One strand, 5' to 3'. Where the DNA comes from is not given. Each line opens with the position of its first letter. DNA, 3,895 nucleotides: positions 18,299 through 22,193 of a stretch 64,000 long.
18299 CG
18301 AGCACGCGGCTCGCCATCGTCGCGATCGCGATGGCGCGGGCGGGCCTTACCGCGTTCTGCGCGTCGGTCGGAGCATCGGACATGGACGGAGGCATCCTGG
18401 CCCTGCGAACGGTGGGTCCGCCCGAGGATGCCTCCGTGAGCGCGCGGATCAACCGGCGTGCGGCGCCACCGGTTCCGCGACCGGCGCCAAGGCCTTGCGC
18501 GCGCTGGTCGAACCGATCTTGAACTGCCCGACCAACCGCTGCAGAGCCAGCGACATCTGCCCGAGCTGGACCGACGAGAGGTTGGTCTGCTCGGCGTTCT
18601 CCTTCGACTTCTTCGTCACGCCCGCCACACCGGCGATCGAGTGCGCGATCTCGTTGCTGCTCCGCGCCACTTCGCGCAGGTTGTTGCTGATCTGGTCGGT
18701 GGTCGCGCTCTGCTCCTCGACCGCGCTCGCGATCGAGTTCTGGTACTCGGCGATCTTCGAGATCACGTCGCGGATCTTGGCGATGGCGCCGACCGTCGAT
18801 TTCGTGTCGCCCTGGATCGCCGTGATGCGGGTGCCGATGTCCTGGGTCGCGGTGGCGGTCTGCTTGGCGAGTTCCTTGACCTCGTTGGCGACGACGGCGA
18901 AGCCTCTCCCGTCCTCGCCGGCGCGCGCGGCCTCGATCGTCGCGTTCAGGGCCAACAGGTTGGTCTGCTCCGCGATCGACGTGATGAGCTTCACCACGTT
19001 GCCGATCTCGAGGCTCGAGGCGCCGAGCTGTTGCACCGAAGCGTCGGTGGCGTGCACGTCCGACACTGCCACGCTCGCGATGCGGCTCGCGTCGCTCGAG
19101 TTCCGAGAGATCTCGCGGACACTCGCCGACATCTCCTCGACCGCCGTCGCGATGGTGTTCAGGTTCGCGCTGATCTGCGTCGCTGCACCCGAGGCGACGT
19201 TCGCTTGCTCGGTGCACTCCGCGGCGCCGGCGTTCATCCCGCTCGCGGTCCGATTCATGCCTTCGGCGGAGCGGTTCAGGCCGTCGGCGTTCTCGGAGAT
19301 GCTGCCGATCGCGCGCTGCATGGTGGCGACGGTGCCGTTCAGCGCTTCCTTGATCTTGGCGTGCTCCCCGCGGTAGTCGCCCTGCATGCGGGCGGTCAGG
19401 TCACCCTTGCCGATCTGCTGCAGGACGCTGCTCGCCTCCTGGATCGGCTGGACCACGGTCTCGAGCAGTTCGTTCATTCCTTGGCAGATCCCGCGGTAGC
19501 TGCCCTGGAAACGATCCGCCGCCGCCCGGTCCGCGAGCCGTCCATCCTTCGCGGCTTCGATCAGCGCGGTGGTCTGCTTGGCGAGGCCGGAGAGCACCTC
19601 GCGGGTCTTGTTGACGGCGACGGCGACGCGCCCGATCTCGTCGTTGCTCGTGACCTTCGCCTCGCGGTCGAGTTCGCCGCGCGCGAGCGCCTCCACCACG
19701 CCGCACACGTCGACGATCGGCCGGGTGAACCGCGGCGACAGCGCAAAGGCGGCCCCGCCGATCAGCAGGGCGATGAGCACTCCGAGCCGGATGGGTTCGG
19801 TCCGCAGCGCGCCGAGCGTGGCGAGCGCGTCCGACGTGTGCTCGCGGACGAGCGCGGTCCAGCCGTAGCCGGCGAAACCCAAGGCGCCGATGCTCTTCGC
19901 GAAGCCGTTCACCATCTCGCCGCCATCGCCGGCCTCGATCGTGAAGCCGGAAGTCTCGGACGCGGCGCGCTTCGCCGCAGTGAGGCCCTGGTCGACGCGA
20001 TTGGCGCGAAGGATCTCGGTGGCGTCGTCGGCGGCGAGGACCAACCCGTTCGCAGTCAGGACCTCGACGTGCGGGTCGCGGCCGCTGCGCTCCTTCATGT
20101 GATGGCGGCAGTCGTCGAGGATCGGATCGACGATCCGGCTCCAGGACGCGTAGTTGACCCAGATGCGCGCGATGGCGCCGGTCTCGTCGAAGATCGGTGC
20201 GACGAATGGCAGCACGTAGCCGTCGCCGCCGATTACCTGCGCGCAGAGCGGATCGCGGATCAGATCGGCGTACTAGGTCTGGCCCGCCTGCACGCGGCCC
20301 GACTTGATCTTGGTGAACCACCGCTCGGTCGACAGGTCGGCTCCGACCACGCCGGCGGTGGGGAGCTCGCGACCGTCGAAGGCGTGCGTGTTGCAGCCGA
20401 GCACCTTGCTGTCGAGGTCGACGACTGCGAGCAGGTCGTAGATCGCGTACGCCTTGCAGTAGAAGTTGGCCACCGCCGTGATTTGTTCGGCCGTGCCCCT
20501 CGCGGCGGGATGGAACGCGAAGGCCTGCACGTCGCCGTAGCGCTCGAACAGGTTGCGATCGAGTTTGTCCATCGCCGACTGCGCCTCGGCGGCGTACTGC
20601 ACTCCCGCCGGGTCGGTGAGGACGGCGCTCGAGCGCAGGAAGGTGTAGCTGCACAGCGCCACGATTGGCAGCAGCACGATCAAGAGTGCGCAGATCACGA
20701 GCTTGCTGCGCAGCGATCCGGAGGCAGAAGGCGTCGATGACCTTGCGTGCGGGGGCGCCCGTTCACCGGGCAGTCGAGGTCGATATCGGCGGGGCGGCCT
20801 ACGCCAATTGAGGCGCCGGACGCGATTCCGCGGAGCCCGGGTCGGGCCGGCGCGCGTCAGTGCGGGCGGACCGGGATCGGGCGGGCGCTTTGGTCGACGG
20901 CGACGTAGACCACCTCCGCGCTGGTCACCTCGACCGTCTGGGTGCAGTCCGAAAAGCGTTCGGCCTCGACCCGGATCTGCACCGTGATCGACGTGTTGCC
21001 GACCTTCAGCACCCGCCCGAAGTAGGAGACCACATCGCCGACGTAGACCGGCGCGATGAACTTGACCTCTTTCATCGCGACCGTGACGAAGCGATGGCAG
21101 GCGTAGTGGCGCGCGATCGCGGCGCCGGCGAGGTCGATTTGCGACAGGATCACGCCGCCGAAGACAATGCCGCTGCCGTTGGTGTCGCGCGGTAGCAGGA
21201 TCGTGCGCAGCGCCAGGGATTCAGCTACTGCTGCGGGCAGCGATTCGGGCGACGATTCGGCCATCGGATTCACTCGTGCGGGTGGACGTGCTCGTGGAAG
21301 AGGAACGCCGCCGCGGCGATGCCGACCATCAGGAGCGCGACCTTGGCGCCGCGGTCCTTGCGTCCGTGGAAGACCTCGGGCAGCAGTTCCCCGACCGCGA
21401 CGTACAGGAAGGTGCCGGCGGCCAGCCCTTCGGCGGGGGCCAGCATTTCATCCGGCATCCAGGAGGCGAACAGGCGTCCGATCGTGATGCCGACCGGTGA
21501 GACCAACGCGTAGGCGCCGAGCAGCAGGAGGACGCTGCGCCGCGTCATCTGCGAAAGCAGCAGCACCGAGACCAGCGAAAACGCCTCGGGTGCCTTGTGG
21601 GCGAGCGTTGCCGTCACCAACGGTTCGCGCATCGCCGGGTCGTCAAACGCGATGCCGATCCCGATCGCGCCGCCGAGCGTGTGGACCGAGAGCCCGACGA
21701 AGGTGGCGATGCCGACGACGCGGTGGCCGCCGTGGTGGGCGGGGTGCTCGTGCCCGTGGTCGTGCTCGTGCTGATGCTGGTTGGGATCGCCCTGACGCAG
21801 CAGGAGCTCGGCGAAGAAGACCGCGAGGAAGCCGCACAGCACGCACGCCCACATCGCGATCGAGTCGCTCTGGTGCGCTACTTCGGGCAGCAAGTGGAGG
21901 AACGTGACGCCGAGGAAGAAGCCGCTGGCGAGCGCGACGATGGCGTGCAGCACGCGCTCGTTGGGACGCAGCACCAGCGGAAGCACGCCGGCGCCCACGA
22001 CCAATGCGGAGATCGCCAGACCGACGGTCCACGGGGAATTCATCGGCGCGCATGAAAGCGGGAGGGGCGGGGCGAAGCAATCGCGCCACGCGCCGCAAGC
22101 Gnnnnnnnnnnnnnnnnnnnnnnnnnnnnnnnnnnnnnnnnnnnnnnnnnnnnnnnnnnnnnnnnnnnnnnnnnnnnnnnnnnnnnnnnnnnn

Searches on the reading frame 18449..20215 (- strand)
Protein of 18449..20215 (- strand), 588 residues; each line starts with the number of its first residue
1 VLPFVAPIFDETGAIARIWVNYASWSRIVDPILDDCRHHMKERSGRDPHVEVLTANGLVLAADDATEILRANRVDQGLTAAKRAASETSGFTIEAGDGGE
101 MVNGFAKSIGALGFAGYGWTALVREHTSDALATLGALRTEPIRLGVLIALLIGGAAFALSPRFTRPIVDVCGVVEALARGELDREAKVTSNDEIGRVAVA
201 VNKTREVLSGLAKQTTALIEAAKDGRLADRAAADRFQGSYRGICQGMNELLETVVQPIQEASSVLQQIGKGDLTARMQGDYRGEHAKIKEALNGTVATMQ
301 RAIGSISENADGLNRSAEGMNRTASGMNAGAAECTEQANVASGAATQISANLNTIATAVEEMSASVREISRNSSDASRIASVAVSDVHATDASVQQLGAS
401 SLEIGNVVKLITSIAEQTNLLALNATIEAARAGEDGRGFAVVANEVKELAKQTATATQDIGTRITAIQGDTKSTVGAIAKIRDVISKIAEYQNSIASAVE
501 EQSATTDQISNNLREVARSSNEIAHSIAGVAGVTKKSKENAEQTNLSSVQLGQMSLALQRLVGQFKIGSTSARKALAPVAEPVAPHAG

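Call 10: search_protein_families(library=pfam, proteins=[window:18449-20215:-], max_evalue=0.001)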
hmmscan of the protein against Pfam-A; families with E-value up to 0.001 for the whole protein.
window:18449-20215:- (588 aa): 7 families
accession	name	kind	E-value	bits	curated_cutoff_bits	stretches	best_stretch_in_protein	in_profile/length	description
PF00015.26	MCPsignal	-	6.2e-36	124.3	34.6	1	372-534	3-165/172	Methyl-accepting chemotaxis protein (MCP) signalling domain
PF18947.5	HAMP_2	-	1.9e-22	79.4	24.3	1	235-300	1-66/67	HAMP domain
PF00672.30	HAMP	-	1.7e-12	47.9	25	1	163-208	6-51/53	HAMP domain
PF10498.14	IFT57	-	3.1e-06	26.8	40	0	442-524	241-323/360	Intra-flagellar transport protein 57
PF06103.16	DUF948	-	3e-05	24.6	37.2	0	296-370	14-88/89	Bacterial protein of unknown function (DUF948)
PF09177.16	STX6_10_61_N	-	0.00069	20.5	29.4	0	478-533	14-70/99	Syntaxin 6/10/61, N-terminal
PF07889.17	DUF1664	-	0.00079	19.9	34.6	0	289-372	40-123/124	Protein of unknown function (DUF1664)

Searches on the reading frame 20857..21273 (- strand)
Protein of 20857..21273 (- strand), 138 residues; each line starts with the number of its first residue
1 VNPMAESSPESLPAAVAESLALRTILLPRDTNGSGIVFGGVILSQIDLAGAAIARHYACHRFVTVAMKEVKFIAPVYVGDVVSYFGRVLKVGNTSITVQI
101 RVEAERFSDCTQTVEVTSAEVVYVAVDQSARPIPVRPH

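Call 10: search_protein_families(library=pfam, proteins=[window:20857-21273:-], max_evalue=0.001)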
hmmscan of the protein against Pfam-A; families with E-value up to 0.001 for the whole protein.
window:20857-21273:- (138 aa): 1 family
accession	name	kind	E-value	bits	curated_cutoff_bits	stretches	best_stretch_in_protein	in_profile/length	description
PF03061.28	4HBT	-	1.1e-16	61.4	20.6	1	35-105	2-73/79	Thioesterase superfamily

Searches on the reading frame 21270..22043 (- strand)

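Call 10: search_protein_families(library=pfam, proteins=[window:21270-22043:-], max_evalue=0.001)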
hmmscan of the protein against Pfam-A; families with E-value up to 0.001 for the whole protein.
window:21270-22043:- (257 aa): 1 family
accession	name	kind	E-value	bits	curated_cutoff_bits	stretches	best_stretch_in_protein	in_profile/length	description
PF02535.28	Zip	-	2.8e-31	109.4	35.1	2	86-247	148-321/323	ZIP Zinc transporter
